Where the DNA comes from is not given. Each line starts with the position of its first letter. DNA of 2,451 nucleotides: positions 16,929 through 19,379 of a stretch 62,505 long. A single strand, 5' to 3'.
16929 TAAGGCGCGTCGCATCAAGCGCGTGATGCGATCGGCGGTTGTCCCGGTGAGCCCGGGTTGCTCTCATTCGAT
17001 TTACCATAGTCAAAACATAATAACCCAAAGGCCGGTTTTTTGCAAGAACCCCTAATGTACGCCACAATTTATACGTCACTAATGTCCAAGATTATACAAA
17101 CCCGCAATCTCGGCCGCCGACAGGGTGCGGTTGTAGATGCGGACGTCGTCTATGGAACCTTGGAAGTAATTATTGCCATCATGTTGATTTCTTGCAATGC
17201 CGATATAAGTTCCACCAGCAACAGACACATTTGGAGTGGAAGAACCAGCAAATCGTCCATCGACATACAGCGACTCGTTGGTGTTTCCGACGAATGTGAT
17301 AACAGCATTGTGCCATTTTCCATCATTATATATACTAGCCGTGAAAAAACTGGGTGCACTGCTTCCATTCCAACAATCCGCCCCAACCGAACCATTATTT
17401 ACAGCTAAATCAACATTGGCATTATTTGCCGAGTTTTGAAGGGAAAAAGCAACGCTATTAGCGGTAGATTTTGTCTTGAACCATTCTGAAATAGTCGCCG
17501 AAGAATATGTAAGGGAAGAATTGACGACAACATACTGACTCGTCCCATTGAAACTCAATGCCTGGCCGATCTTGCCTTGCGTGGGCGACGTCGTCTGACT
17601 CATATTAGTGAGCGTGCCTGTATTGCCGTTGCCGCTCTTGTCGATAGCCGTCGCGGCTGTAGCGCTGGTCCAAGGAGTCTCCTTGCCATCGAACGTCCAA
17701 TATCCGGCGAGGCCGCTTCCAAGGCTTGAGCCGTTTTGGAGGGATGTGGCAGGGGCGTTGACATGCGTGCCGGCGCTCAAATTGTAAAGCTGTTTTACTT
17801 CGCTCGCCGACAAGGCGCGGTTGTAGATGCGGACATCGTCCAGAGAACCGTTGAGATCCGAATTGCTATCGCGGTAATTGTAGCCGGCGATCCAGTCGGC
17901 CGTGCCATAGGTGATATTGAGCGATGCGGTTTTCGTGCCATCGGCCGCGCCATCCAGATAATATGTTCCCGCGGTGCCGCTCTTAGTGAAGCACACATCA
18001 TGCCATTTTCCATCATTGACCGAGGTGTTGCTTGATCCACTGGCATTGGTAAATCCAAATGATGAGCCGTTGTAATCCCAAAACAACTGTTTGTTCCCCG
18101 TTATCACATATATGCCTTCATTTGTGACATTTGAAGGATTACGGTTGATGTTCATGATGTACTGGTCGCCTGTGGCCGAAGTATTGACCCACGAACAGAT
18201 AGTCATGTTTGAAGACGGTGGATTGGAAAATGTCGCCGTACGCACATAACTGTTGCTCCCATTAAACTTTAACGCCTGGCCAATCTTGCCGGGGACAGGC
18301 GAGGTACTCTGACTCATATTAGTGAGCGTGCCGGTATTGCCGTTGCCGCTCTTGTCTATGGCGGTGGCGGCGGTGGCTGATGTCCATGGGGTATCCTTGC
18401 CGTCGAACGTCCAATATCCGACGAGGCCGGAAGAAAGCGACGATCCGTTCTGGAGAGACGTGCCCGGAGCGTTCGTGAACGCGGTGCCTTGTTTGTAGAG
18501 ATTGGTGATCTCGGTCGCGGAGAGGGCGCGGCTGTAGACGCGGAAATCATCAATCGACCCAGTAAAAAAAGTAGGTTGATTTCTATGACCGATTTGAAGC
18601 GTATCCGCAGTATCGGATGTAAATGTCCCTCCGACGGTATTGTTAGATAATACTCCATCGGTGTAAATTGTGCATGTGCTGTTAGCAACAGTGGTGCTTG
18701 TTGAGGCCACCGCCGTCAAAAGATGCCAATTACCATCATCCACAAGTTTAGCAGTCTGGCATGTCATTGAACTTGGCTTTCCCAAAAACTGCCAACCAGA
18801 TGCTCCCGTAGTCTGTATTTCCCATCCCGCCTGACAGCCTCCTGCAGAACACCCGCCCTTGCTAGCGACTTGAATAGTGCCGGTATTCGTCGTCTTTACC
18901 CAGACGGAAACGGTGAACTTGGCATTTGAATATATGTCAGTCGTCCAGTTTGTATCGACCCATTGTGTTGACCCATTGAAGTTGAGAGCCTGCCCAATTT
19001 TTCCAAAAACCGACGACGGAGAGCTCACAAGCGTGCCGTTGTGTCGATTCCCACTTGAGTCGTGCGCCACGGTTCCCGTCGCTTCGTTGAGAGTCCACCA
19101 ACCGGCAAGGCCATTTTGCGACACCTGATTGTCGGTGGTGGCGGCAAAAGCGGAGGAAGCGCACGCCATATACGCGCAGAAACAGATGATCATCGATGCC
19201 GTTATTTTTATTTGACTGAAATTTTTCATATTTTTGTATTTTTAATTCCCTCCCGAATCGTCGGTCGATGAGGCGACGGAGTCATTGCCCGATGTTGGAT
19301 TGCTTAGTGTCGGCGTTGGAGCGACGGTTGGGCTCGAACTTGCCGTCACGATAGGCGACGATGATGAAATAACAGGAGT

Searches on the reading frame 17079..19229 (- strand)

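Call 45: search_protein_families(library=pfam, max_evalue=0.01, proteins=[window:17079-19229:-])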
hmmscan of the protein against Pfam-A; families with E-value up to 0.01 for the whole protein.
window:17079-19229:- (716 aa): 4 families
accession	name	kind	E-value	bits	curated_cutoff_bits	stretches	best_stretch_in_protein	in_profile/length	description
PF13385.13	Laminin_G_3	-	2.3e-66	223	27.6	3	323-479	1-151/151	Concanavalin A-like lectin/glucanases superfamily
PF02210.31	Laminin_G_2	-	1.1e-13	52.2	22.9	2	584-699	1-124/126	Laminin G domain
PF00054.30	Laminin_G_1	-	1.1e-07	32.6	24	0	394-451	40-101/131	Laminin G domain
PF02973.23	Sialidase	-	6.4e-05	23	26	0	176-242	109-182/189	Sialidase, N-terminal domain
